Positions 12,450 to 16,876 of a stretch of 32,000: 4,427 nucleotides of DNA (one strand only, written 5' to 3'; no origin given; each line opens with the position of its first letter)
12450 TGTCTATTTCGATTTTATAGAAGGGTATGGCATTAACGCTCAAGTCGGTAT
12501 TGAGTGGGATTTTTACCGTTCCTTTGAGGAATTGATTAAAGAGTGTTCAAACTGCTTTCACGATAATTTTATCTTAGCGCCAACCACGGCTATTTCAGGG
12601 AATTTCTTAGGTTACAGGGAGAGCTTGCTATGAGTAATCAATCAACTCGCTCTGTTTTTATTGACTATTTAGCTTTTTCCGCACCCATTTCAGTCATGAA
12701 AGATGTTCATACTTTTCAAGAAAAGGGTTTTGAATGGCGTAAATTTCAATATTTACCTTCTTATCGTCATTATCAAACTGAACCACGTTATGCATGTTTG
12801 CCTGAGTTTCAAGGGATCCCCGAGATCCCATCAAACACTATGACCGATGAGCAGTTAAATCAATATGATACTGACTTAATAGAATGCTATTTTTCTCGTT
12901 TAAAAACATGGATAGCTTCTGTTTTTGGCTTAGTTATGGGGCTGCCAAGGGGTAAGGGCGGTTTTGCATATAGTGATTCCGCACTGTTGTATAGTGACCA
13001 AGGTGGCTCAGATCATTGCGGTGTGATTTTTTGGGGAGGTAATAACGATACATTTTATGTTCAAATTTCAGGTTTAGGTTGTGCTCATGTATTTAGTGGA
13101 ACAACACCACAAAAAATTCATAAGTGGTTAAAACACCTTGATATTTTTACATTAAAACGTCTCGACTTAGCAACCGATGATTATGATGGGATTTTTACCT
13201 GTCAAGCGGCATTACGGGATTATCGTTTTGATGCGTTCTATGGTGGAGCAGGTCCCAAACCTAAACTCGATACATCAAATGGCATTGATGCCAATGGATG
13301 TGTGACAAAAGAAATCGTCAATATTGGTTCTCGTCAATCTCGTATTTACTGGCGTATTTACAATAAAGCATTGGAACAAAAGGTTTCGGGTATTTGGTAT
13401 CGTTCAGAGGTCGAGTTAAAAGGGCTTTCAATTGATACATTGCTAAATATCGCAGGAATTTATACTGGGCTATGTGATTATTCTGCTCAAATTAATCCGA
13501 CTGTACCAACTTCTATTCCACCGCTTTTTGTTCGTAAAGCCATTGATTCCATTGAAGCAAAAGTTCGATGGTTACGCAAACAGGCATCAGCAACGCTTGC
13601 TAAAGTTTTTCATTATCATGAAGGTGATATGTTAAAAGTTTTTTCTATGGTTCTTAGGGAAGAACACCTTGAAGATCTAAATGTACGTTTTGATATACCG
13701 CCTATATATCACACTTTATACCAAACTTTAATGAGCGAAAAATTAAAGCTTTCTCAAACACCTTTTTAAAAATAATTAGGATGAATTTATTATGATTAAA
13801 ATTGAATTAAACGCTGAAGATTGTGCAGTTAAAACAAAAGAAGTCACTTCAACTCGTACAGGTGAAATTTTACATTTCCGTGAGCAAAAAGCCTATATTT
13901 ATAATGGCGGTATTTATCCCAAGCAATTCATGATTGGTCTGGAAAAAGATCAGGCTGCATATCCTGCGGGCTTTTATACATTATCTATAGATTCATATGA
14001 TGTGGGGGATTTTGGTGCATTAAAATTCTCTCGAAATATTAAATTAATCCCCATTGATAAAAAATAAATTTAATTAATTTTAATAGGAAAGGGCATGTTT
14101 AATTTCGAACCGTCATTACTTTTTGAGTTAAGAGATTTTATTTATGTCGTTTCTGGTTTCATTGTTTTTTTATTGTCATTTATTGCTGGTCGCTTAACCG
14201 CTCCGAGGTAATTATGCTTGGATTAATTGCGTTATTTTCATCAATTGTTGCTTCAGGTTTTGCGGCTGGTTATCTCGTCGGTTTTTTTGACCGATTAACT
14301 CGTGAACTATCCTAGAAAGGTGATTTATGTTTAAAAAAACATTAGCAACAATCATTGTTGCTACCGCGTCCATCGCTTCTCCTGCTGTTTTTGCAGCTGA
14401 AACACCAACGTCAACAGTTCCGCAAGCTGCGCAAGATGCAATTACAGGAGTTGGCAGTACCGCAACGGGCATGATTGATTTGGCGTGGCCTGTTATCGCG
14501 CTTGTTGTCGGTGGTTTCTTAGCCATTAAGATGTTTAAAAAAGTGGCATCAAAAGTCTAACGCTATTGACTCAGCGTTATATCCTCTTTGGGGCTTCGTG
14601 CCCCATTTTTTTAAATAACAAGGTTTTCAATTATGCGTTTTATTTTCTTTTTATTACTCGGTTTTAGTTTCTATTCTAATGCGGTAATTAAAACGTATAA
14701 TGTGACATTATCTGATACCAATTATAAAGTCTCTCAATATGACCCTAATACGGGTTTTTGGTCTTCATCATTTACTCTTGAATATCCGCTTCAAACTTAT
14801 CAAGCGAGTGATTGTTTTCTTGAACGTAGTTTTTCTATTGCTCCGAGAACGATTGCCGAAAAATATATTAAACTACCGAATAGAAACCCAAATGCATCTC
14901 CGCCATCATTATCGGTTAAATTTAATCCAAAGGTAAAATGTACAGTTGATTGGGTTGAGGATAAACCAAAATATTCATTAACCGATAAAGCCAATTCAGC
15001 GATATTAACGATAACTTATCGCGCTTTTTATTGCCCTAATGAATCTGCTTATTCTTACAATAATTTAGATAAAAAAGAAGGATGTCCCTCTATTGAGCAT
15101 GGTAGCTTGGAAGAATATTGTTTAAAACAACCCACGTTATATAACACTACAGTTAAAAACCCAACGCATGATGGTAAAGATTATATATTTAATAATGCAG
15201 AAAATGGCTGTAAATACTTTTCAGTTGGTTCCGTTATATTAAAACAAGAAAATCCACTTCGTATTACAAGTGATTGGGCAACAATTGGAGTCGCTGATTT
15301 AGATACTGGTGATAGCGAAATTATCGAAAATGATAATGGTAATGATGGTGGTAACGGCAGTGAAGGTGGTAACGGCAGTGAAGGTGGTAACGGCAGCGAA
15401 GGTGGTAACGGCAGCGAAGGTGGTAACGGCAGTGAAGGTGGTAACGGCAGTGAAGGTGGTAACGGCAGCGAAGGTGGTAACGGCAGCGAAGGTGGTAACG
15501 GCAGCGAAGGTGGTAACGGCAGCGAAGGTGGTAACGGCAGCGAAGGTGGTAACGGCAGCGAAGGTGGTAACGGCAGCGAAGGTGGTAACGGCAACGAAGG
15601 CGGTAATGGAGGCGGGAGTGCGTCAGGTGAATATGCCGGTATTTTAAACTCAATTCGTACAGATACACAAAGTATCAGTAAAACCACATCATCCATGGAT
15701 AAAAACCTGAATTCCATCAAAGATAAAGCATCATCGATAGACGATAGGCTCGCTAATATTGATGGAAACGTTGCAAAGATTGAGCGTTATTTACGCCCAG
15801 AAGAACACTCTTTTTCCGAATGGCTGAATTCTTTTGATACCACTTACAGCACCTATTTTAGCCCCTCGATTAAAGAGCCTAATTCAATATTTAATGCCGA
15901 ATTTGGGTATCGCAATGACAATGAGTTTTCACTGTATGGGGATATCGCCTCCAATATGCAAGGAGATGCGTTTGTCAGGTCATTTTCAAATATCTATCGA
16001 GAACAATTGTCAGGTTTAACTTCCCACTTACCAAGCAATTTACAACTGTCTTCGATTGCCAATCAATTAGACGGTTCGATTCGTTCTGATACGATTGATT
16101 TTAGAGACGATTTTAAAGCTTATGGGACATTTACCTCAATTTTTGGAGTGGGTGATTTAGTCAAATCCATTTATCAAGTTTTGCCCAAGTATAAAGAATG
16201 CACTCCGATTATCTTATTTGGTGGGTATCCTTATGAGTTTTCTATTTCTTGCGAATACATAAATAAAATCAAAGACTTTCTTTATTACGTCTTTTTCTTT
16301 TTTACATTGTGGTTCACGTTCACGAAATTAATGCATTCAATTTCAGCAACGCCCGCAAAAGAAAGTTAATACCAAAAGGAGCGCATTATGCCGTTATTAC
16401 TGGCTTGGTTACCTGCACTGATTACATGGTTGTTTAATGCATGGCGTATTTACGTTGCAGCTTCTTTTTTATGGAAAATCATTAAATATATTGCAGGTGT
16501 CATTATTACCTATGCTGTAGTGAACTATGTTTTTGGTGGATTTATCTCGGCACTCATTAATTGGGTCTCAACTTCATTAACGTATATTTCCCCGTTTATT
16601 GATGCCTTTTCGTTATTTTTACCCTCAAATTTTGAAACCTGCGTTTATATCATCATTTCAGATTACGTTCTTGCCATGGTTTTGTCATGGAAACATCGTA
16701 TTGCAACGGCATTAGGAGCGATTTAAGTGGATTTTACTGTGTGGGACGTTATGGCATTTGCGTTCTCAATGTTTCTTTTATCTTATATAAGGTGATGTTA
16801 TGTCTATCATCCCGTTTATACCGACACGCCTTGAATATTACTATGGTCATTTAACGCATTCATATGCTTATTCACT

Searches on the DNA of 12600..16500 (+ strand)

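Call 30: search_dna_similar(query=window:12600-16500:+, collection=ecoli_genomes, mode=distant, max_rows=10)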
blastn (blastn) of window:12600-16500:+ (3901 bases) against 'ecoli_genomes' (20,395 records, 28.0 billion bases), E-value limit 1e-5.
Records with a match: 33; places in all: 70; records where one place covers at least 80% of the query: 0.
Genomes with a match: 33 of 5426; with a place that covers at least 80% of the query: 0. Places per genome that has any: lowest 1, median 2, highest 5. On chromosomes: 68 places; on plasmids: 2.
Best place of each record, by identity: 60-80% 33.
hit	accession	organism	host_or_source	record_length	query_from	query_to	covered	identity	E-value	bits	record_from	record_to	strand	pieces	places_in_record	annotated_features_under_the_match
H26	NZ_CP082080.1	Escherichia coli strain MS20655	Homo sapiens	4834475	378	881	13%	65.0%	1e-18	106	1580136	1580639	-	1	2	replication initiation factor domain-containing protein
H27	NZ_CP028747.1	Escherichia coli strain A28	Tachyglossus aculeatus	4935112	403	899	13%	64.9%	2e-17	103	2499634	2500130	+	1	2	replication initiation factor domain-containing protein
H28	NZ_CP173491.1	Escherichia coli strain 98219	Homo sapiens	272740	403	881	12%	67.3%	4e-32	151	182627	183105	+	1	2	replication initiation factor domain-containing protein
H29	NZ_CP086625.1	Escherichia coli strain RIVM_C037166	Homo sapiens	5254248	430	899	12%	67.4%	6e-30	144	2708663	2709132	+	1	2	replication initiation factor domain-containing protein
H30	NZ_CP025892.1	Escherichia coli strain 503025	Homo sapiens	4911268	430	899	12%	67.2%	7e-29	140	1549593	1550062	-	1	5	replication initiation factor domain-containing protein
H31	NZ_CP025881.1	Escherichia coli strain 503440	Homo sapiens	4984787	430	899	12%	67.2%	7e-29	140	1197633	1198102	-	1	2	replication initiation factor domain-containing protein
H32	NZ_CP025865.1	Escherichia coli strain 504211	Homo sapiens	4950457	430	899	12%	67.2%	7e-29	140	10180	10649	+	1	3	replication initiation factor domain-containing protein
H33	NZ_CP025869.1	Escherichia coli strain 503829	Homo sapiens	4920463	430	899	12%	67.2%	7e-29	140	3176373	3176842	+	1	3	replication initiation factor domain-containing protein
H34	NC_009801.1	Escherichia coli O139:H28 str. E24377A strain E24377A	-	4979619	430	899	12%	67.2%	7e-29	140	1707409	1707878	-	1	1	replication initiation factor domain-containing protein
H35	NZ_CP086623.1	Escherichia coli strain RIVM_C037794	Homo sapiens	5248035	430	899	12%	67.2%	7e-29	140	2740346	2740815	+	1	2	replication initiation factor domain-containing protein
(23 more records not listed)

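Call 31: get_annotated_region(hit=H34, flank=9000)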
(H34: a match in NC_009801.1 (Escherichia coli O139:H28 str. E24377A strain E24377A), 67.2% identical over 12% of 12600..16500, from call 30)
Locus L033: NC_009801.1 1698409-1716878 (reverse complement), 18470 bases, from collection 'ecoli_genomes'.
description: Escherichia coli O139:H28 str. E24377A, complete sequence
organism: Escherichia coli O139:H28 str. E24377A strain E24377A (NCBI taxid 331111)
replicon: chromosome; assembly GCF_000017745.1
host: -; source: -; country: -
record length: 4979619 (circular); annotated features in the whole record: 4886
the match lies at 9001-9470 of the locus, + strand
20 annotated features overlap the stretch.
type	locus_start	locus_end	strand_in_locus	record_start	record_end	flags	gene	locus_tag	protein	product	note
CDS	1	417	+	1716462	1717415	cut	lsrR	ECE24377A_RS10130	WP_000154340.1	transcriptional regulator LsrR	-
CDS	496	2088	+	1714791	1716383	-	lsrK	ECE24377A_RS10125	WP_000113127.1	autoinducer-2 kinase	-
CDS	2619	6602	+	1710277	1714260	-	-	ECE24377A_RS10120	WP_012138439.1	autotransporter outer membrane beta-barrel domain-containing protein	-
CDS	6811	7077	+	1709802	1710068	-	hipB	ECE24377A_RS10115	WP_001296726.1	type II toxin-antitoxin system antitoxin HipB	-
CDS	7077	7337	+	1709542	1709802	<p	-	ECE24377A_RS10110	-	HipA N-terminal domain-containing protein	incomplete; partial in the middle of a contig; missing C-terminus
CDS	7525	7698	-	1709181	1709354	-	-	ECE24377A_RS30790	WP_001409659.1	hypothetical protein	-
CDS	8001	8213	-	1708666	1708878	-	-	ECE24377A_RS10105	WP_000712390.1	hypothetical protein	-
CDS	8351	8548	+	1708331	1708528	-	-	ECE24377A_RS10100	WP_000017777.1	hypothetical protein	-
CDS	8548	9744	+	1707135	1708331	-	-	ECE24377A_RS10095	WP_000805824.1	replication initiation factor domain-containing protein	-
CDS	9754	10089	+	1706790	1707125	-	-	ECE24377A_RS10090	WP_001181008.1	hypothetical protein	-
CDS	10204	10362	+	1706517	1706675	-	-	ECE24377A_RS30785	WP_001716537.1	hypothetical protein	-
CDS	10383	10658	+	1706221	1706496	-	-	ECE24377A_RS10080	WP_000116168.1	hypothetical protein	-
CDS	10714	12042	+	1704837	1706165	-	-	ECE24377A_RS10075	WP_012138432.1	hypothetical protein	-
CDS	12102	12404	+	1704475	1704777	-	-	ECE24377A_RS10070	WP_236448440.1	hypothetical protein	-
CDS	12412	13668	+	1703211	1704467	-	-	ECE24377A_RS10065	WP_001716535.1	zonular occludens toxin domain-containing protein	-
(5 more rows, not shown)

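Call 74: search_dna_similar(query=L033:7400-9744:+, collection=ecoli_genomes, mode=near, max_rows=60, rows=spread)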
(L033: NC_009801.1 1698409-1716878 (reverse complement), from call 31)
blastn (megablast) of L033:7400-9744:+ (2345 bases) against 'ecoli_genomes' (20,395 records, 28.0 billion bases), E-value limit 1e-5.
Records with a match: 1430; places in all: 1535; records where one place covers at least 80% of the query: 23.
Genomes with a match: 1425 of 5426; with a place that covers at least 80% of the query: 23. Places per genome that has any: lowest 1, median 1, highest 10. On chromosomes: 1526 places; on plasmids: 9.
Best place of each record, by identity: >=99% 1296; 95-99% 76; 90-95% 23; 80-90% 33; 60-80% 2.
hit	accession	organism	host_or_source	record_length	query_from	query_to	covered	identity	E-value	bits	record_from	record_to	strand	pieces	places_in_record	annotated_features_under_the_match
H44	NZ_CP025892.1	Escherichia coli strain 503025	Homo sapiens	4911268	1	2345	100%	100.0%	0e+0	4331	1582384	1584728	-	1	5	replication initiation factor domain-containing protein | hypothetical protein (x3)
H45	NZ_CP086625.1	Escherichia coli strain RIVM_C037166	Homo sapiens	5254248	27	2345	70%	95.9%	0e+0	2671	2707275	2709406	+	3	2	replication initiation factor domain-containing protein | hypothetical protein (x2)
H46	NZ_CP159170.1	Escherichia coli strain 10035776-3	Homo sapiens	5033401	1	129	6%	93.1%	6e-44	189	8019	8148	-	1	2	none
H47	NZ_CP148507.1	Escherichia coli strain Z1323CEC0001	Chicken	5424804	1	117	5%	89.7%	3e-32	150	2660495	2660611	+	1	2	none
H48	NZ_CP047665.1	Escherichia coli strain LD26-1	feces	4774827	1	52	2%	94.4%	1e-11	82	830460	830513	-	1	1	none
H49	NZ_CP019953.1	Escherichia coli M8 strain M8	Mus musculus C57Bl/6J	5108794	1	41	2%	100.0%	5e-10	77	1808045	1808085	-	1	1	none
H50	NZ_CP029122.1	Escherichia coli strain AR434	missing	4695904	1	41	2%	100.0%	5e-10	77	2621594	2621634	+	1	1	none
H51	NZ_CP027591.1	Escherichia coli strain 2014C-3011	Homo sapiens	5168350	1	41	2%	100.0%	5e-10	77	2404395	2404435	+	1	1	none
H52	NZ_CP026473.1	Escherichia coli strain KBN10P04869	Homo sapiens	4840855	1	41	2%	100.0%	5e-10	77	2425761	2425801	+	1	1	none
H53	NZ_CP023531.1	Escherichia coli strain FDAARGOS_401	Homo sapiens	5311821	1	41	2%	100.0%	5e-10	77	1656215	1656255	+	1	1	none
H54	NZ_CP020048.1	Escherichia coli strain AR_0118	missing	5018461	1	41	2%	100.0%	5e-10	77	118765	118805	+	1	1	none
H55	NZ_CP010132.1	Escherichia coli strain C10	cow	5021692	1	41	2%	100.0%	5e-10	77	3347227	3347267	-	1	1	none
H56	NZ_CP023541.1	Escherichia coli O104:H21 str. CFSAN002236 strain ATCC ...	Homo sapiens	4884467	1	41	2%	100.0%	5e-10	77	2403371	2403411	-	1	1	none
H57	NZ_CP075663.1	Escherichia coli strain STEC2017-197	Homo sapiens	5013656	1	41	2%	100.0%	5e-10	77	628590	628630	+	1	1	none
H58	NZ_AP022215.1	Escherichia coli strain WP8-S17-ESBL-05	-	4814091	1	41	2%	100.0%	5e-10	77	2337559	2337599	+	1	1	none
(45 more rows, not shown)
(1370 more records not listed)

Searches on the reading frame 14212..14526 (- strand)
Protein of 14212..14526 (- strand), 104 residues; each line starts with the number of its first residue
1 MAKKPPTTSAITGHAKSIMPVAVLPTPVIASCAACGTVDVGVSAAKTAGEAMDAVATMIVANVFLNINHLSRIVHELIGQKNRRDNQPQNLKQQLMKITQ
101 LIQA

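Call 66: search_protein_families(library=pfam, proteins=[window:14212-14526:-], max_evalue=0.1)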
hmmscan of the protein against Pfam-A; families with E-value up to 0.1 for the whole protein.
window:14212-14526:- (104 aa): 1 family
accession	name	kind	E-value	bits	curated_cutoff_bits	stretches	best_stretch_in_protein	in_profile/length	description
PF07213.16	DAP10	-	0.026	14.9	22.9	1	19-72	13-63/79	DAP10 membrane protein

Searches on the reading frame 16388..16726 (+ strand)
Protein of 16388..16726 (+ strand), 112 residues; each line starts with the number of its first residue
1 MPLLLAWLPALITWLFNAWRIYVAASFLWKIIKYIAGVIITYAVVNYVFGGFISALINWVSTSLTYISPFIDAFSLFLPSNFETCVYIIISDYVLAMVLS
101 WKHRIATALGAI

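Call 12: search_protein_families(library=pfam, proteins=[window:16388-16726:+], max_evalue=0.01)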
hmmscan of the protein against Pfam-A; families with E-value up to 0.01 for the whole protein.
window:16388-16726:+ (112 aa): 0 families

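Call 47: search_protein_families(library=phrogs, proteins=[window:16388-16726:+], max_evalue=0.001)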
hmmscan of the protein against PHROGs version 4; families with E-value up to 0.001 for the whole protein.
window:16388-16726:+ (112 aa): 1 family
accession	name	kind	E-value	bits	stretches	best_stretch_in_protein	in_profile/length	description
phrog_1944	-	head and packaging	1.2e-08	36.4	1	2-108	11-110/115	minor head protein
